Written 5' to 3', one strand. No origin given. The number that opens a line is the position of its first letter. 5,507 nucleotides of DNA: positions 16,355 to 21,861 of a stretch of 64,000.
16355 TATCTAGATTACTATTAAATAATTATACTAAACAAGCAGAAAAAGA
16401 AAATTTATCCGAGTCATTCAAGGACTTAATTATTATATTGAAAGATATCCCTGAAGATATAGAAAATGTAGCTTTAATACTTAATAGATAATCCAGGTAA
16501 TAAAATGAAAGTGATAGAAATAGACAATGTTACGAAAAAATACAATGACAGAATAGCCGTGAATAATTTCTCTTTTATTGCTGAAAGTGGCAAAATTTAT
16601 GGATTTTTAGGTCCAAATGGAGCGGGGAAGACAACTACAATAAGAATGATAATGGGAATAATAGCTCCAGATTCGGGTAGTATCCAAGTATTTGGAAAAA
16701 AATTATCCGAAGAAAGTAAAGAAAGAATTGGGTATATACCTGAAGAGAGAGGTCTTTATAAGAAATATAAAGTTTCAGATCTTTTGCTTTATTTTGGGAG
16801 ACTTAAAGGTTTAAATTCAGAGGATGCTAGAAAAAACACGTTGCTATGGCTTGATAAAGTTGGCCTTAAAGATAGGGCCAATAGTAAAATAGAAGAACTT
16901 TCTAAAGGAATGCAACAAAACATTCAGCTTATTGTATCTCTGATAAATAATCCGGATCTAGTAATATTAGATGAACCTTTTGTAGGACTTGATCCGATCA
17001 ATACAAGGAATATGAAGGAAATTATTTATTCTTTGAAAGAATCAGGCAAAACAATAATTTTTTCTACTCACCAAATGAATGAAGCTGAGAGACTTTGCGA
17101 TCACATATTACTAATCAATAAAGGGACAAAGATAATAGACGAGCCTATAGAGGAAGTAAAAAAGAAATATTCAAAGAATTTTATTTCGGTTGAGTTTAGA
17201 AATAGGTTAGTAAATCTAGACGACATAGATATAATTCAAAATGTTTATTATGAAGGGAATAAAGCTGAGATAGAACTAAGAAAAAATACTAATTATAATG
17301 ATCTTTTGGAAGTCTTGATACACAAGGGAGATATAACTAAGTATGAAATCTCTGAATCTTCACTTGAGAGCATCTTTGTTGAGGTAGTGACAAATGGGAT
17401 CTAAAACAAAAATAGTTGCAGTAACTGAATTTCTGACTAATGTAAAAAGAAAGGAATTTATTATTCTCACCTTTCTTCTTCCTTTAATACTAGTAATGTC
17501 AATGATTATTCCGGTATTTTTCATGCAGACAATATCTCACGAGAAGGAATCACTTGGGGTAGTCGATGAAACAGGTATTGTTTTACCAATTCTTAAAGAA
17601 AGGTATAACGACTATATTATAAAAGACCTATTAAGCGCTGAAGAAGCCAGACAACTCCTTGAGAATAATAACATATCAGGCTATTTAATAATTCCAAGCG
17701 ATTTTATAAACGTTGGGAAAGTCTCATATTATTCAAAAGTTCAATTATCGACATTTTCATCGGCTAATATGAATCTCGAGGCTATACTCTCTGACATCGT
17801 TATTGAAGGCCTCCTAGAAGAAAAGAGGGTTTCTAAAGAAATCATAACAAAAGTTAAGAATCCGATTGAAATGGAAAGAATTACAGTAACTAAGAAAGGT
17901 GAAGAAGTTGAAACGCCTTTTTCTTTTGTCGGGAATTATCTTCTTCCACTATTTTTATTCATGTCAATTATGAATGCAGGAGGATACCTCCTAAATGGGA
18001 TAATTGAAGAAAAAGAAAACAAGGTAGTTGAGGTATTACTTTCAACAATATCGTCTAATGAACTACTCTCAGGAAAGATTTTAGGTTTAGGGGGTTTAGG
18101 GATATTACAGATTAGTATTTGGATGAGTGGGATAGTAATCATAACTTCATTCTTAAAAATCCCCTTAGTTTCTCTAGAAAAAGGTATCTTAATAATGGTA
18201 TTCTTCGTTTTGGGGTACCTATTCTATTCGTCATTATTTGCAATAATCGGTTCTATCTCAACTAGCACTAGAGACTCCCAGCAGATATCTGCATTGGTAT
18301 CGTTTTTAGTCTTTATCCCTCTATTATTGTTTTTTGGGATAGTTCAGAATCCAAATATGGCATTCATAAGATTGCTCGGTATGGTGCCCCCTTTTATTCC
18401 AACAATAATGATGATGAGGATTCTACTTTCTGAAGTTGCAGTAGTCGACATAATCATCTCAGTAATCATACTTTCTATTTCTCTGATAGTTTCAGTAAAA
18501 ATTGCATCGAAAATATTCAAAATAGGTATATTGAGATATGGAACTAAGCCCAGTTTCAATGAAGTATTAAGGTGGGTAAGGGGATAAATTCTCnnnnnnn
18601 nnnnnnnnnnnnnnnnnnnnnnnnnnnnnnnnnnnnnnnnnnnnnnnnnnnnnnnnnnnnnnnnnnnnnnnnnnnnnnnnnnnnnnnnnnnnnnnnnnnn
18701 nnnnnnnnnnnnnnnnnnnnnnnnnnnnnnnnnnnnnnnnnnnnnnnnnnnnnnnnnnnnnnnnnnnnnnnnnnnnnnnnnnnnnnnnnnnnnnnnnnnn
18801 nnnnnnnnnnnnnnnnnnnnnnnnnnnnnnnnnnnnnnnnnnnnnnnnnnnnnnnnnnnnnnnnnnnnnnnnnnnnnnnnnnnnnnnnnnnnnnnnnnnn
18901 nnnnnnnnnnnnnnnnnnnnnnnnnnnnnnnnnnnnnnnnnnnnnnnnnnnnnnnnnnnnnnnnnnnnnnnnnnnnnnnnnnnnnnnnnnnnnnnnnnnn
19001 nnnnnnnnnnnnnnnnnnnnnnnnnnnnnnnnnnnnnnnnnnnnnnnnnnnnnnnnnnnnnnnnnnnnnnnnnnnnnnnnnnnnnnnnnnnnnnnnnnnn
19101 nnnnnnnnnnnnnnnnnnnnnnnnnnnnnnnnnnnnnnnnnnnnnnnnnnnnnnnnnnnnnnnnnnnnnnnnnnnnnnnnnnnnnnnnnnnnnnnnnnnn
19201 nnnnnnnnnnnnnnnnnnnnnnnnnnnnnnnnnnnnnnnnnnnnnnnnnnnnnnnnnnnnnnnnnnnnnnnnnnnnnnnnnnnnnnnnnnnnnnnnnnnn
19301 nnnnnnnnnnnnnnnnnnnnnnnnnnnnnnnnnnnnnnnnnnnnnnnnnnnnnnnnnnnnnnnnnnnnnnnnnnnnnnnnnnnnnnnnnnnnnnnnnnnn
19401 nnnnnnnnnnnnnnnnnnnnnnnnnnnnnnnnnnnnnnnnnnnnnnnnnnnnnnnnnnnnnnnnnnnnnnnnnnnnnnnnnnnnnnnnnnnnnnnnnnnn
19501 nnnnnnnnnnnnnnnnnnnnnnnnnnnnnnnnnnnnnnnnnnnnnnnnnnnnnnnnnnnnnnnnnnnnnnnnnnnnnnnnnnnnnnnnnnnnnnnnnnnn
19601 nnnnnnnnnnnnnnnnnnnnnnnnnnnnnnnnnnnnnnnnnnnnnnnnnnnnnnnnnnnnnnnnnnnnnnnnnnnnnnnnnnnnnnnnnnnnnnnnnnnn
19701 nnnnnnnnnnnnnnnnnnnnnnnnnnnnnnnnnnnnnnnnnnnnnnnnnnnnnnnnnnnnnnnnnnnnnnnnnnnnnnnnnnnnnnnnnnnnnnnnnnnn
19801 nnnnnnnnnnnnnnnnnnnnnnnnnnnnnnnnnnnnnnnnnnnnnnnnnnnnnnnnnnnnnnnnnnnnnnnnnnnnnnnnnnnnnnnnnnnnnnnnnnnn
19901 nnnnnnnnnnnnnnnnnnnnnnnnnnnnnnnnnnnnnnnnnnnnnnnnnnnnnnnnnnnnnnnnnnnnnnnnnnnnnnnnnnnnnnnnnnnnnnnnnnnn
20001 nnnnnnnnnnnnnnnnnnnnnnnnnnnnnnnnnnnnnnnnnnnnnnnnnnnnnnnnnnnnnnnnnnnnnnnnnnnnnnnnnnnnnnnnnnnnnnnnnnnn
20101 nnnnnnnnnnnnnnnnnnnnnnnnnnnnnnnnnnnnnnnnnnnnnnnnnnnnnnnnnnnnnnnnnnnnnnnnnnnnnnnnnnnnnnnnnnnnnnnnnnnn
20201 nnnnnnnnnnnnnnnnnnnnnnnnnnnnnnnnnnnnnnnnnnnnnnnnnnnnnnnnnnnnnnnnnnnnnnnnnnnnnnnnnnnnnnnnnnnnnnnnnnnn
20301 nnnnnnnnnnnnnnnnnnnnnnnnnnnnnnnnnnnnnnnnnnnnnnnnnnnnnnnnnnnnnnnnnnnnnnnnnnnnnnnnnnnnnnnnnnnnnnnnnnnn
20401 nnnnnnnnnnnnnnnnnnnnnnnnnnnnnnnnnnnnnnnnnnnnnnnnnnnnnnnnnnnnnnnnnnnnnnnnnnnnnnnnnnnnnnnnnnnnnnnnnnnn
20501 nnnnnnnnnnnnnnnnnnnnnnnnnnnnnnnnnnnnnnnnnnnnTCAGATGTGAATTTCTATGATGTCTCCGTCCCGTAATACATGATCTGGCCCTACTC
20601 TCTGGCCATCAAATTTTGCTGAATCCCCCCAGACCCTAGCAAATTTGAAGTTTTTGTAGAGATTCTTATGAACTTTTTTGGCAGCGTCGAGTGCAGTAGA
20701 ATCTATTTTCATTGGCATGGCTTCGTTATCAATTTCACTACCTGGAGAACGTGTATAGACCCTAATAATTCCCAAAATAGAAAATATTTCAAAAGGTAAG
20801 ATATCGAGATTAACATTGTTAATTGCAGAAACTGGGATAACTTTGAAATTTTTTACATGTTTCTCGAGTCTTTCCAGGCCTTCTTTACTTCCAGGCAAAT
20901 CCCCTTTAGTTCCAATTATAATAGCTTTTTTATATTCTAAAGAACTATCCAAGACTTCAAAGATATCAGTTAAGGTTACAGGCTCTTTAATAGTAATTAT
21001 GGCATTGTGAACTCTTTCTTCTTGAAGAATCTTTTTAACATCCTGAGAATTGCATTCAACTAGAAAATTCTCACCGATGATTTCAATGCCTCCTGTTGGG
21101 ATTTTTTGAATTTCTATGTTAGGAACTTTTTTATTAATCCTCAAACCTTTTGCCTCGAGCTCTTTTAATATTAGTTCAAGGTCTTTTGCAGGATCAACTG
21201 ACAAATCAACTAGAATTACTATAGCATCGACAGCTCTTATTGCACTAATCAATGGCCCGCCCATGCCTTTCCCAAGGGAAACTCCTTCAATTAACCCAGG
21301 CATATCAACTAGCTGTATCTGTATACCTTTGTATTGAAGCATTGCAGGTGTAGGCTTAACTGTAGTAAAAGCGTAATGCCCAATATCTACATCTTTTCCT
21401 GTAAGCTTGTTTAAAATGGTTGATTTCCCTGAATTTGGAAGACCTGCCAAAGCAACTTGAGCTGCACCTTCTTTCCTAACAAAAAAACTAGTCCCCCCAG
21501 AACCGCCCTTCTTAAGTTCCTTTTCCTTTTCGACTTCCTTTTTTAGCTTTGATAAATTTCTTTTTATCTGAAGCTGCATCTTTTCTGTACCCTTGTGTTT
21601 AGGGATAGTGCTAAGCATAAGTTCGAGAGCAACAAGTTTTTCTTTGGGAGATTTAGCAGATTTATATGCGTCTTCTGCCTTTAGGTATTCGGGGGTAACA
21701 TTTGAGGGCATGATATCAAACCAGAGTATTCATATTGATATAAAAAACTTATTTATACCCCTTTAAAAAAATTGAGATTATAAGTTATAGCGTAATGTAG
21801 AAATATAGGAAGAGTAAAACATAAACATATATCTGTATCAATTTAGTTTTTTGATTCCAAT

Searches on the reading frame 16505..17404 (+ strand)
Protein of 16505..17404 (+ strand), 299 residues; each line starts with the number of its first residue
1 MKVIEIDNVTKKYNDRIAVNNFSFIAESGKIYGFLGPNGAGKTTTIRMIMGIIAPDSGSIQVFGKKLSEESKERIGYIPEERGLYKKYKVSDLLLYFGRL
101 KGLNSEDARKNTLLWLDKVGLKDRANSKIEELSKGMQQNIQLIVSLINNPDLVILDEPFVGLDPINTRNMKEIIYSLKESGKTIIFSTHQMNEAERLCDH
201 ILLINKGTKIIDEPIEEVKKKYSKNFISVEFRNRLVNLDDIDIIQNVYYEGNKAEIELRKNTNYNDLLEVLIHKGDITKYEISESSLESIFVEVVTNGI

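Call 53: search_protein_families(library=pfam, proteins=[window:16505-17404:+])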
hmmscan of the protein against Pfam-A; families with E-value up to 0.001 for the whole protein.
window:16505-17404:+ (299 aa): 3 families
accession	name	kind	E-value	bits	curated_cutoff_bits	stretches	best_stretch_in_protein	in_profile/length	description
PF00005.33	ABC_tran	-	7.3e-29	101.5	25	1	19-159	1-136/137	ABC transporter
PF13304.12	AAA_21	-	2.3e-14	54.6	27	1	122-192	228-301/304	AAA domain, putative AbiEii toxin, Type IV TA system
PF13732.12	DrrA1-3_C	-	9.3e-12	45.9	27.4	1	215-295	3-81/81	ATP-binding protein DrrA1-3-like, C-terminal domain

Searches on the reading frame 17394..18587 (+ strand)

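Call 53: search_protein_families(library=pfam, proteins=[window:17394-18587:+])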
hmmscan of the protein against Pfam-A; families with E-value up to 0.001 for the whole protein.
window:17394-18587:+ (397 aa): 2 families
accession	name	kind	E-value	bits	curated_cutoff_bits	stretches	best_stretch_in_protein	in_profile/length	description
PF12698.13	ABC2_membrane_3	-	2.9e-46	158.6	31.6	1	20-371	1-345/347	ABC-2 family transporter protein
PF01061.29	ABC2_membrane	-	5e-06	26.6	26.9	1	175-343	45-208/211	ABC-2 type transporter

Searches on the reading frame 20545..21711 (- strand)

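Call 53: search_protein_families(library=pfam, proteins=[window:20545-21711:-])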
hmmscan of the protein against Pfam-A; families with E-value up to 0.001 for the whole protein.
window:20545-21711:- (388 aa): 7 families
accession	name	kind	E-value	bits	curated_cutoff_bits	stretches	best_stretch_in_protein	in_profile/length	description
PF01926.29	MMR_HSR1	-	3.9e-22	78.9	21.9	1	85-185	1-99/113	50S ribosome-binding GTPase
PF16897.10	MMR_HSR1_Xtn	-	4.4e-17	62.4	35.2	1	206-314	1-105/106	C-terminal region of MMR_HSR1 domain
PF02824.27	TGS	-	1.1e-15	57.8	22.2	1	316-387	1-59/60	TGS domain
PF02421.24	FeoB_N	-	2.6e-13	50.2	27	1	85-183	2-100/156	Ferrous iron transport protein B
PF09439.16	SRPRB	-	1e-05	25.5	25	1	85-175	5-87/178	Signal recognition particle receptor beta subunit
PF00025.27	Arf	-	1.1e-05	25.4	22.3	1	83-139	14-67/174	ADP-ribosylation factor family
PF00350.29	Dynamin_N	-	1.3e-05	25.7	27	0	86-121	1-36/168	Dynamin family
